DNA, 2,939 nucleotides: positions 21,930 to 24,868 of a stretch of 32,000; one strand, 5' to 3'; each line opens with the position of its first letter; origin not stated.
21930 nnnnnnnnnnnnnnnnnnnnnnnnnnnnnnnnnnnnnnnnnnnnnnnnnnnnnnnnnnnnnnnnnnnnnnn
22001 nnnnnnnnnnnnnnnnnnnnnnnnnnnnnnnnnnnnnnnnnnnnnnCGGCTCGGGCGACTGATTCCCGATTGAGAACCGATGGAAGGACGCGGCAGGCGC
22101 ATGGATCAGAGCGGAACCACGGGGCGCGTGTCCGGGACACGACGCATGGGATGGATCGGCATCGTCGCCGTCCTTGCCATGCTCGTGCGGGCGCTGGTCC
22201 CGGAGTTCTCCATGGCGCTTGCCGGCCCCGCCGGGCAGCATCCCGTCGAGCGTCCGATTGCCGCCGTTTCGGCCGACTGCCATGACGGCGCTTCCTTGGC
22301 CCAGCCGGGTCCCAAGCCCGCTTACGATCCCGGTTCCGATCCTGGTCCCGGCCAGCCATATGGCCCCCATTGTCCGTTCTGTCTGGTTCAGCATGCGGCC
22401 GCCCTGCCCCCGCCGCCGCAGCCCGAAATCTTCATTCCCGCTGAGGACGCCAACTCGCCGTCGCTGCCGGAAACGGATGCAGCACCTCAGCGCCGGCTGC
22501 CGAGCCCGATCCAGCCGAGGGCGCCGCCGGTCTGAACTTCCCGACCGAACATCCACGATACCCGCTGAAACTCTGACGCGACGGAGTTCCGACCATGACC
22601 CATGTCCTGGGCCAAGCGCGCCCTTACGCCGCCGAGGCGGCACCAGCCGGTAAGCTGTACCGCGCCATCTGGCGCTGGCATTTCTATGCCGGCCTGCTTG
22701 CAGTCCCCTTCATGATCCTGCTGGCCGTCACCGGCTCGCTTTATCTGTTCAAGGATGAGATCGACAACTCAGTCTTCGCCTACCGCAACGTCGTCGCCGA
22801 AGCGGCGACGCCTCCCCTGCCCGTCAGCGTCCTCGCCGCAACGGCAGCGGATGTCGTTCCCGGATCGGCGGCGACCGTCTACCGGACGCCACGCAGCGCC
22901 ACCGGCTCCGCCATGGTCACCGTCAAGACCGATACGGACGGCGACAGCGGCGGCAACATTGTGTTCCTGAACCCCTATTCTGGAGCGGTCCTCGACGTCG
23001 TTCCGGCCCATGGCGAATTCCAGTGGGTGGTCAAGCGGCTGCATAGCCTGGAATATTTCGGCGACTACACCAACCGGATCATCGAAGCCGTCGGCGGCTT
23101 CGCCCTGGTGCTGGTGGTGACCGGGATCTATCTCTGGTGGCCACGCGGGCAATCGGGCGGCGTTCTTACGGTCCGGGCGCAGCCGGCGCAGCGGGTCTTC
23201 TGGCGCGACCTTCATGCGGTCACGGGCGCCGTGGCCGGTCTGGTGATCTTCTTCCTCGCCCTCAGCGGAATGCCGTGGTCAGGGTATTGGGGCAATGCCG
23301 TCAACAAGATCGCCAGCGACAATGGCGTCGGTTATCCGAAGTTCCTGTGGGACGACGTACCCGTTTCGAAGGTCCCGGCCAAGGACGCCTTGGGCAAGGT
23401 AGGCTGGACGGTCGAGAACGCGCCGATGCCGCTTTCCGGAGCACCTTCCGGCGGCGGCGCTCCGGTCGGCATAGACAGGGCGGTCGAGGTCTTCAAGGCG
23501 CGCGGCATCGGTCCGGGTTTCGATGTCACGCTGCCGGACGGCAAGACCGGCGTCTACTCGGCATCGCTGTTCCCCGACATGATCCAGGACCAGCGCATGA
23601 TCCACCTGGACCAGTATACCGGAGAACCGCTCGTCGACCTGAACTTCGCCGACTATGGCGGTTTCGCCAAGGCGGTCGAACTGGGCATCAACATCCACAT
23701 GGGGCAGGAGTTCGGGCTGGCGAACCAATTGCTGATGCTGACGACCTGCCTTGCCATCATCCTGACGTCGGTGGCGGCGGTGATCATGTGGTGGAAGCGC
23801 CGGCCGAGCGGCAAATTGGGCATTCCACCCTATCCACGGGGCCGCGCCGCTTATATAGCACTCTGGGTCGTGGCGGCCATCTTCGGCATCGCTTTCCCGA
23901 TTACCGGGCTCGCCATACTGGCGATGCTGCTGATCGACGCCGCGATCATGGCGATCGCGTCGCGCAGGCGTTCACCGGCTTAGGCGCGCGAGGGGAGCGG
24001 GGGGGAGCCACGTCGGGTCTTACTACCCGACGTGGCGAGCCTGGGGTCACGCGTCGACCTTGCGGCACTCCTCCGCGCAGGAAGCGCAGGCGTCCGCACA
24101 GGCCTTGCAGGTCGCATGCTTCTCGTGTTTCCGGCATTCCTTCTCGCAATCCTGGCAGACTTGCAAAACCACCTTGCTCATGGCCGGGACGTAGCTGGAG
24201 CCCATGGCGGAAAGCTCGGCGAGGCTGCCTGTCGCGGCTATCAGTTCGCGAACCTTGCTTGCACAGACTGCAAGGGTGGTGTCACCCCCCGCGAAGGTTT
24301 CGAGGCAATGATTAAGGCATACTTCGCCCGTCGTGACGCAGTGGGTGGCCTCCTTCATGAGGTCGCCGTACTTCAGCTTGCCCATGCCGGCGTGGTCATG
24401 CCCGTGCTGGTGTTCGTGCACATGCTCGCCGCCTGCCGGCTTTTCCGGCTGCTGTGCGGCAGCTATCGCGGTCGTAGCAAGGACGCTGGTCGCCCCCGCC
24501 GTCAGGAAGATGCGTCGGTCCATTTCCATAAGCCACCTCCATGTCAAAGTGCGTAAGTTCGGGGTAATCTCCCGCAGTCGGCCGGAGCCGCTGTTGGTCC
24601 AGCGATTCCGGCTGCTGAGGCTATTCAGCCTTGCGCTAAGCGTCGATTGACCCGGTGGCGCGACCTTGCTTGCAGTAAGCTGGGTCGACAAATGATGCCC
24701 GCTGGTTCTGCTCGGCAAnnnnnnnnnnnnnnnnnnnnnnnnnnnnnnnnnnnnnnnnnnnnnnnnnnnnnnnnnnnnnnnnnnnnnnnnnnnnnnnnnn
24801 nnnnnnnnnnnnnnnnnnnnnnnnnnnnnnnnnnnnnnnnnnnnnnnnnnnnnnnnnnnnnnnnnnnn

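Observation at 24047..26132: csp1 unit encoding a sensor-less, GAFTGA-less, HTH-less paralog of MmoR (possible anti-activator in the copper switch)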

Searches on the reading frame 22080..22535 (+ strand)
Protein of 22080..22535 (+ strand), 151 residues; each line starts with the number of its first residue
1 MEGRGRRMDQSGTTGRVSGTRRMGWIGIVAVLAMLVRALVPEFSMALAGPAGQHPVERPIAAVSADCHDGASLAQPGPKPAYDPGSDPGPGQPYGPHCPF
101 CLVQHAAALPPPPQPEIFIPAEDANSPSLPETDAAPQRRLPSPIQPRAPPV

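Call 11: search_protein_families(library=pfam, proteins=[window:22080-22535:+], max_evalue=0.001)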
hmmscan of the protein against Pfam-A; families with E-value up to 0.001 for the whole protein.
window:22080-22535:+ (151 aa): 1 family
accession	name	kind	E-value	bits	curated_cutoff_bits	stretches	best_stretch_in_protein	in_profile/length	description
PF11162.13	DUF2946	-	6.3e-10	40.3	23.7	1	29-150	3-117/117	Protein of unknown function (DUF2946)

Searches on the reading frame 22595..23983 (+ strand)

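Call 4: search_protein_families(library=pfam, proteins=[window:22595-23983:+], max_evalue=0.01)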
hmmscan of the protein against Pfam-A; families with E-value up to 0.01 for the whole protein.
window:22595-23983:+ (462 aa): 3 families
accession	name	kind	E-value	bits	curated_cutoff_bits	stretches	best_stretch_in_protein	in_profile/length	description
PF03929.21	PepSY_TM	-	2.9e-63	214.9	28.8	1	26-402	1-295/295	PepSY-associated TM region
PF03413.25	PepSY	-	0.00092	19.9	24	0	82-135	9-59/60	Peptidase propeptide and YPEB domain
PF01292.26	Ni_hydr_CYTB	-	0.0054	17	30.1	0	166-222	107-160/179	Prokaryotic cytochrome b561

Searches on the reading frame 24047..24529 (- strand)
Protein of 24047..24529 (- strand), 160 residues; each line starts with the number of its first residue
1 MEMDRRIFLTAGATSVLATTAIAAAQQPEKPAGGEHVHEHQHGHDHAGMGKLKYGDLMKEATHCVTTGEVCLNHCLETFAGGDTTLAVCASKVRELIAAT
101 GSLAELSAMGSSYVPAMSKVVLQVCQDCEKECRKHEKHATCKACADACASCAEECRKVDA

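Call 25: find_homologous_proteins(query=window:24047-24529:-, max_evalue=0.00001)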
Query window:24047-24529:- (160 aa): 224 proteins with E <= 0.00001 among 409 candidates; the best 120 are listed.
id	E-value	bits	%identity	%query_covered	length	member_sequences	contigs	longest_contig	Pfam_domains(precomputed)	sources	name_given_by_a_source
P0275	5.7e-99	346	99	100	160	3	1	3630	PF03860.22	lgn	-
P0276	2.5e-37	146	60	77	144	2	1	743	PF03860.22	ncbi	-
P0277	2.8e-36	143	50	99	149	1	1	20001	PF03860.22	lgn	-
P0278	3.8e-36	142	63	65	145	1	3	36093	PF03860.22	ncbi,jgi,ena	jgi:Cys-rich four helix bundle protein (predicted Tat secretion target)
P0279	2.8e-35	140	62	56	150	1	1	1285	PF03860.22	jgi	jgi:Cys-rich four helix bundle protein (predicted Tat secretion target)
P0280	4.7e-35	139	46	85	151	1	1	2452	PF03860.22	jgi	jgi:Cys-rich four helix bundle protein (predicted Tat secretion target)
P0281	7.7e-35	138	49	99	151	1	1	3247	PF03860.22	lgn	-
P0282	1.1e-33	134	55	65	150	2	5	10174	PF03860.22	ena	-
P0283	2.2e-33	133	50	68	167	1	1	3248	PF03860.22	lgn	-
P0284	3.0e-33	133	57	51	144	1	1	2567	PF03860.22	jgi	jgi:Cys-rich four helix bundle protein (predicted Tat secretion target)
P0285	1.1e-32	131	43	85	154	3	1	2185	PF03860.22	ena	-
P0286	1.6e-32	131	56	59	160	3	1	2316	PF03860.22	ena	-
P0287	1.7e-32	131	48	100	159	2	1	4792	PF03860.22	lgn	-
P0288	1.9e-32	130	54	66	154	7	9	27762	PF03860.22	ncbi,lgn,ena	-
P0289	4.8e-32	129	62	61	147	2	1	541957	PF03860.22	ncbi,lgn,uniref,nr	ncbi:Ferredoxin [Paramagnetospirillum magnetotacticum MS-1]|uniref:Ferredoxin n=1 Tax=Paramagnetospi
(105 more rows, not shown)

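Call 26: find_encoding_contigs(protein=P0277, flank=6000, max_places=2)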
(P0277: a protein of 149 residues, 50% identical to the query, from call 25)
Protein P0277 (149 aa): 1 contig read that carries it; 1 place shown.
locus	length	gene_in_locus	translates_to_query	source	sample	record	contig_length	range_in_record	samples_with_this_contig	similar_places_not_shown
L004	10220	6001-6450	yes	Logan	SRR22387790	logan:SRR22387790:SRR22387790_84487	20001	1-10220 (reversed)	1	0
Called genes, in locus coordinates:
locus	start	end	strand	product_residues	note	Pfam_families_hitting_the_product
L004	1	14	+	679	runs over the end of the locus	PF07715:Plug, PF00593:TonB_dep_Rec_b-barrel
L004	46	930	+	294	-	PF20243:MbnP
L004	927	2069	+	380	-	PF03150:CCP_MauG, PF21419:RoxA-like_Cyt-c (weak)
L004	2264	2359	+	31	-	PF25751:Methanobactin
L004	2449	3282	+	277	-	PF05114:MbnB_TglH_ChrH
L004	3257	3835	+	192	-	PF27805:MbnC-like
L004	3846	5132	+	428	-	-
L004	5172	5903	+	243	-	PF00034:Cytochrom_C, PF13442:Cytochrome_CBB3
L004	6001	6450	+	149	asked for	PF03860:Csp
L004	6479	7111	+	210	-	PF11162:DUF2946 (weak)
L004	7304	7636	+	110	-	-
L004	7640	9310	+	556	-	PF04234:CopC, PF05425:CopD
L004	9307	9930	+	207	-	PF00578:AhpC-TSA, PF02630:SCO1-SenC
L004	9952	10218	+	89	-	?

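Call 27: find_encoding_contigs(protein=P0278, flank=6000, max_places=2)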
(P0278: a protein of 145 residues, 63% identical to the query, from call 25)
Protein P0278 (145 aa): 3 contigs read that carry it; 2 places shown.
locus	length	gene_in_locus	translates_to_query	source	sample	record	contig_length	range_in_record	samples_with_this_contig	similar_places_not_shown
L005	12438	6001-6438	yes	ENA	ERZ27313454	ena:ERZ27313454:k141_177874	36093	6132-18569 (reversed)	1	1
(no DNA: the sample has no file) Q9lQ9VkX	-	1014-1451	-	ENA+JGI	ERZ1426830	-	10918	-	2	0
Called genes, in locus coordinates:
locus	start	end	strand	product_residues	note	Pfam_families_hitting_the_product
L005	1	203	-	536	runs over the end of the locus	PF00512:HisKA, PF02518:HATPase_c, PF00072:Response_reg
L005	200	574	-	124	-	PF00072:Response_reg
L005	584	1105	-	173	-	PF13690:CheX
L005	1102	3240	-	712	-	PF02518:HATPase_c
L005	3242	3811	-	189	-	-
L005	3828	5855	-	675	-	PF07715:Plug, PF00593:TonB_dep_Rec_b-barrel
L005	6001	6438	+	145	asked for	PF03860:Csp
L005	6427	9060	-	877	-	PF02743:dCache_1 (faint), PF08448:PAS_4, PF00512:HisKA, PF02518:HATPase_c, PF00072:Response_reg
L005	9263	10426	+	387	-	PF25917:BSH_RND, PF25973:BSH_CzcB, PF25876:HH_MFP_RND (weak), PF25944:Beta-barrel_RND, PF25967:RND-MFP_C (weak), PF25989:YknX_C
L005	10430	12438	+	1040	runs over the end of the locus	PF00873:ACR_tran, PF03176:MMPL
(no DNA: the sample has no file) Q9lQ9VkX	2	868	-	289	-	?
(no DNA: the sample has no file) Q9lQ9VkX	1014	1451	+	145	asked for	PF03860:Csp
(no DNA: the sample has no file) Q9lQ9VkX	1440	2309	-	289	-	PF02518:HATPase_c, PF00072:Response_reg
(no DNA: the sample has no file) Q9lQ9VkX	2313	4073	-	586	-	PF02743:dCache_1 (weak), PF08448:PAS_4, PF00512:HisKA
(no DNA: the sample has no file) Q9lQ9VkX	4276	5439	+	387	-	PF25917:BSH_RND, PF25973:BSH_CzcB, PF25876:HH_MFP_RND (weak), PF25944:Beta-barrel_RND, PF25967:RND-MFP_C (weak), PF25989:YknX_C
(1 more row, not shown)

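Call 28: find_encoding_contigs(protein=P0289, flank=6000, max_places=2)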
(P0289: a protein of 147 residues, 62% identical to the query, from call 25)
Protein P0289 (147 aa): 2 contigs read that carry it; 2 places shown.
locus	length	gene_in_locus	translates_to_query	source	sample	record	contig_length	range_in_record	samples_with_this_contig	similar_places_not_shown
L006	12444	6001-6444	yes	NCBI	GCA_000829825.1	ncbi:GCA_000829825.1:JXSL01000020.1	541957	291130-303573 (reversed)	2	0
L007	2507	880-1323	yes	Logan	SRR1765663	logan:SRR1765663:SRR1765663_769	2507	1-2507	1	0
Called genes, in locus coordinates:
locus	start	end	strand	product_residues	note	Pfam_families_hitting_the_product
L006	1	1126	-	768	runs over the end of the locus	PF18764:nos_propeller, PF13473:Cupredoxin_1 (weak)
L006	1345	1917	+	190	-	PF02630:SCO1-SenC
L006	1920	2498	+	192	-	PF00578:AhpC-TSA, PF08534:Redoxin, PF13905:Thioredoxin_8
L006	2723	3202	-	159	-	PF04314:LpqE-like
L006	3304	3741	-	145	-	-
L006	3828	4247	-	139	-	PF01814:Hemerythrin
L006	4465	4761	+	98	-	-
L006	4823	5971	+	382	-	PF00027:cNMP_binding, PF00563:EAL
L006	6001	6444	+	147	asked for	PF03860:Csp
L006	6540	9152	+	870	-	PF00753:Lactamase_B (weak), PF23023:Anti-Pycsar_Apyc1, PF12706:Lactamase_B_2, PF00027:cNMP_binding, PF01814:Hemerythrin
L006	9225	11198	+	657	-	PF00989:PAS (faint), PF13188:PAS_8 (faint), PF12860:PAS_7, PF08448:PAS_4 (weak), PF13426:PAS_9 (weak), PF00512:HisKA, PF02518:HATPase_c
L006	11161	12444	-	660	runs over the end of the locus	PF08497:Radical_SAM_N, PF04055:Radical_SAM, PF11842:DUF3362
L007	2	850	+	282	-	?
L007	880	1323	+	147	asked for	PF03860:Csp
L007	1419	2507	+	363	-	?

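Call 64: search_protein_families(library=ncbifam, proteins=[window:24047-24529:-], max_evalue=0.001)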
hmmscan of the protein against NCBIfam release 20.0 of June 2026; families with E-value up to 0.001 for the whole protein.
window:24047-24529:- (160 aa): 1 family
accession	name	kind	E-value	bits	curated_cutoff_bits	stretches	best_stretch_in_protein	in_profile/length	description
TIGR04401.1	TAT_Cys_rich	subfamily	1.7e-44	151.7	100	1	3-158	1-151/151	Csp1 family four helix bundle copper storage protein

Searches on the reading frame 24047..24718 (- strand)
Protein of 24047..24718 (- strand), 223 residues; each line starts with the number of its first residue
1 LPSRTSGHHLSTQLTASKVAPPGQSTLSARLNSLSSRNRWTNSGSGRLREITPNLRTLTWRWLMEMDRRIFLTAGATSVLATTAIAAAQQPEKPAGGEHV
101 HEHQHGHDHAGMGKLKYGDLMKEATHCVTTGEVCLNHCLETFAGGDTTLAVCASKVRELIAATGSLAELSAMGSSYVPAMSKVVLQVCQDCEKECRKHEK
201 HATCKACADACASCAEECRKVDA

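Call 4: search_protein_families(library=pfam, proteins=[window:24047-24718:-], max_evalue=0.01)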
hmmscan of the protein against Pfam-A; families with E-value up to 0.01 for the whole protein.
window:24047-24718:- (223 aa): 1 family
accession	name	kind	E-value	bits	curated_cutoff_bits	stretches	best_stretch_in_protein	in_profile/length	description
PF03860.21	DUF326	-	0.0007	19.9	20.4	1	201-220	1-20/21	Domain of Unknown Function (DUF326)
